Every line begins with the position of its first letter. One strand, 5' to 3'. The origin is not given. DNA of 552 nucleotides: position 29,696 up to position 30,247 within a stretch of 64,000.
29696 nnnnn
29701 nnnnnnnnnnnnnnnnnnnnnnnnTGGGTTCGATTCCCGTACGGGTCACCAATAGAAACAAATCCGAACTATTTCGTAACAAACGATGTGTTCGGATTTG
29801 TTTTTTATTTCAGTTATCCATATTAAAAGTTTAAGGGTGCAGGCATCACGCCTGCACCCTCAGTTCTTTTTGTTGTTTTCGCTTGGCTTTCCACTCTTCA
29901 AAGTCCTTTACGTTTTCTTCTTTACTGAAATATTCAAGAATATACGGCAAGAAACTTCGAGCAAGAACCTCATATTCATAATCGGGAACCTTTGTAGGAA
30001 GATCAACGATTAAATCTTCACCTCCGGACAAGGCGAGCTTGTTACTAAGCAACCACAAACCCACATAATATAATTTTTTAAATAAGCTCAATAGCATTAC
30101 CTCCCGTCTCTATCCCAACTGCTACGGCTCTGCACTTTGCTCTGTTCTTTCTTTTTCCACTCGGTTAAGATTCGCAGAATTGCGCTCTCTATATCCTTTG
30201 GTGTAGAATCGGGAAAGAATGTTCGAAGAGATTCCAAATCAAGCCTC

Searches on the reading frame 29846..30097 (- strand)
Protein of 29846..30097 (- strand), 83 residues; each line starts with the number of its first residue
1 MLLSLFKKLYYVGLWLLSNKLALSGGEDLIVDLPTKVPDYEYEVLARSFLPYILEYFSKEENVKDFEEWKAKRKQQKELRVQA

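Call 7: search_protein_families(library=pfam, proteins=[window:29846-30097:-])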
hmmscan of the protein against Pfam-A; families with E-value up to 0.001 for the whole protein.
window:29846-30097:- (83 aa): 0 families

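Call 41: search_protein_families(library=padloc, proteins=[window:29846-30097:-], max_evalue=0.01)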
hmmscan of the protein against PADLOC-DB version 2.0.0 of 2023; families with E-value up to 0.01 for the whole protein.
window:29846-30097:- (83 aa): 0 families

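Call 67: search_protein_families(library=phrogs, proteins=[window:29846-30097:-], max_evalue=0.001)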
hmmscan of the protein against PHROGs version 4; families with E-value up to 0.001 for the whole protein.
window:29846-30097:- (83 aa): 0 families

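Call 68: search_protein_families(library=ncbifam, proteins=[window:29846-30097:-], max_evalue=0.001)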
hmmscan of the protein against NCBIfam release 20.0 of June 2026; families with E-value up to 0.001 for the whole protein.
window:29846-30097:- (83 aa): 0 families
